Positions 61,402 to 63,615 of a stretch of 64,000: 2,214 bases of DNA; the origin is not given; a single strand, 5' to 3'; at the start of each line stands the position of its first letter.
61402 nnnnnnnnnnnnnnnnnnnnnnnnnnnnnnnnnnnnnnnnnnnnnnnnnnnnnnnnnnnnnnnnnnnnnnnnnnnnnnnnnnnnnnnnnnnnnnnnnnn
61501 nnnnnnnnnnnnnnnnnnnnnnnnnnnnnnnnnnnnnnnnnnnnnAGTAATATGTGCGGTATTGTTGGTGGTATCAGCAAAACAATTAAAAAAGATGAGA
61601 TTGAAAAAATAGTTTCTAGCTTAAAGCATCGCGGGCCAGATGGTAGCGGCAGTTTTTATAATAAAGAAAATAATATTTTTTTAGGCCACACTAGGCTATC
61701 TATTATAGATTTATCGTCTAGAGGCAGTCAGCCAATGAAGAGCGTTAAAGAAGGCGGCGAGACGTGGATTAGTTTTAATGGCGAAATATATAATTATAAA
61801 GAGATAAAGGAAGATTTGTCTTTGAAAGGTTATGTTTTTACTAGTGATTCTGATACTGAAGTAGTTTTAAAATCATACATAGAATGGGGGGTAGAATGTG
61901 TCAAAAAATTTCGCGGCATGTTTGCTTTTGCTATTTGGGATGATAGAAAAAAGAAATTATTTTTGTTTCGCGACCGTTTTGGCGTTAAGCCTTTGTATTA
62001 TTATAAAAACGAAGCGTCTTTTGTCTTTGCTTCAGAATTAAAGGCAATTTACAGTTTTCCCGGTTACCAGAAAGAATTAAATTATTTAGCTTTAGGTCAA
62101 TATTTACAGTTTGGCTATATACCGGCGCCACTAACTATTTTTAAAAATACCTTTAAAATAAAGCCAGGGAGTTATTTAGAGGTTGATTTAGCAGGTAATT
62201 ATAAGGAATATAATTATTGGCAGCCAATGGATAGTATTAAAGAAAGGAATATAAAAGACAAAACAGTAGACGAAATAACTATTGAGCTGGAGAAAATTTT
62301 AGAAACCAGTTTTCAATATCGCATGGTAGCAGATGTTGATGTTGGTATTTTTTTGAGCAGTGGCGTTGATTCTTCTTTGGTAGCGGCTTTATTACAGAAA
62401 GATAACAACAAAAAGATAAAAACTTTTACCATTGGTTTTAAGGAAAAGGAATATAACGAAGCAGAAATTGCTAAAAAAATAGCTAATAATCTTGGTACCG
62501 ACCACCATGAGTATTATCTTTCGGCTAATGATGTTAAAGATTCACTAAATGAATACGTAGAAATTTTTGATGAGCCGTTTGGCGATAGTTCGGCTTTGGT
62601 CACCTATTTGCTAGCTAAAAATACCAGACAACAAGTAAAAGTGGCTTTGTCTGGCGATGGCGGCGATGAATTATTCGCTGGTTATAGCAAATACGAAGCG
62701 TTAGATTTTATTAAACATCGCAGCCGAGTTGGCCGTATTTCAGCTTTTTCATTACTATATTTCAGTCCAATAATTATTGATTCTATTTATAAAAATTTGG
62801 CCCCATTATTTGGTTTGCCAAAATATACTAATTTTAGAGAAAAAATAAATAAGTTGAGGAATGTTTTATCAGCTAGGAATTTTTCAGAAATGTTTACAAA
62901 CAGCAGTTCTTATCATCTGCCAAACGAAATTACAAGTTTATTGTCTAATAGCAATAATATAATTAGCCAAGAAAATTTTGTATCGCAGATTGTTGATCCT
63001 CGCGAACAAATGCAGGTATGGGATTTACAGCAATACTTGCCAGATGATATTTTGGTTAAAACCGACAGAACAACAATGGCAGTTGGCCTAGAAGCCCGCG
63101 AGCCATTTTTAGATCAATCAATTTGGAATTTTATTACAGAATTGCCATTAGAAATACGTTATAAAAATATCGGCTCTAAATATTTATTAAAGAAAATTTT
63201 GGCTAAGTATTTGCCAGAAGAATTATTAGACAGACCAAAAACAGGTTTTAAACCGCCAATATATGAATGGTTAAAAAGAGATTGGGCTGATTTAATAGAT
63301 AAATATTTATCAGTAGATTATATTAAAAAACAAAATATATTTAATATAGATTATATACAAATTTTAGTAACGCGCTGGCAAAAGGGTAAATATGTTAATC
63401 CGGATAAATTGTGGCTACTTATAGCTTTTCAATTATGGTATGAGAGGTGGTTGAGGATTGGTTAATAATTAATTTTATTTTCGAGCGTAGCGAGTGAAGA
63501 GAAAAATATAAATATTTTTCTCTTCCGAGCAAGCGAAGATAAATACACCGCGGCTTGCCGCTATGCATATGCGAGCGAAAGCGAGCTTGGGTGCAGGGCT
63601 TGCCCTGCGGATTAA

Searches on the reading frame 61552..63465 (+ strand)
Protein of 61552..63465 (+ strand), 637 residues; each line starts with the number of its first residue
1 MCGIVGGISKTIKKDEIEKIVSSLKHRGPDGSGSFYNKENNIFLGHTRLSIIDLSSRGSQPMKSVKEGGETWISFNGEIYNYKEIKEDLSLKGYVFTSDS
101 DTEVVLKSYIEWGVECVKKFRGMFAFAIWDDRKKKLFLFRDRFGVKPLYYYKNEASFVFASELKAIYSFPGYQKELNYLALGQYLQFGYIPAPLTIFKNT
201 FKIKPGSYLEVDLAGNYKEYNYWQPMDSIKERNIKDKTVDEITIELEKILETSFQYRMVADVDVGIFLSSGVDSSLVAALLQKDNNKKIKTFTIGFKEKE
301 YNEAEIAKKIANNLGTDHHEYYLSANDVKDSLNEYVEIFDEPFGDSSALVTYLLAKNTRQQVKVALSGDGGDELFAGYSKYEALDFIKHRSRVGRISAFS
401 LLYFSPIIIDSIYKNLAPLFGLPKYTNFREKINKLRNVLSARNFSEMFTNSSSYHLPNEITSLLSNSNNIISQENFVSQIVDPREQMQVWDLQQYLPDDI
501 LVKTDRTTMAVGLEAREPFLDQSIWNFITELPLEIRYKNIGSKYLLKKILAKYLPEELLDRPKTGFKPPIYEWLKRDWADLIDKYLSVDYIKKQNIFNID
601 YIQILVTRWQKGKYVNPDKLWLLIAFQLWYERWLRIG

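Call 24: search_protein_families(library=pfam, proteins=[window:61552-63465:+], max_evalue=0.001)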
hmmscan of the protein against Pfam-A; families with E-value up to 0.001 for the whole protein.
window:61552-63465:+ (637 aa): 5 families
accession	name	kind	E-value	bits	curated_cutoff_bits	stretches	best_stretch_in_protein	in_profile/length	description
PF00733.27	Asn_synthase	-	4.3e-94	316.5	21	1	246-631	2-354/354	Asparagine synthase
PF13537.11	GATase_7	-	2e-47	160.7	25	1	46-167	1-122/123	Glutamine amidotransferase domain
PF13522.11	GATase_6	-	6.3e-44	149.6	27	1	30-162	2-130/130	Glutamine amidotransferase domain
PF06508.19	QueC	-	5.6e-05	23.2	22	1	267-324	5-61/210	Queuosine biosynthesis protein QueC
PF24167.1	DUF7411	-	6.7e-05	23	28.7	1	263-331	2-66/194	Family of unknown function (DUF7411)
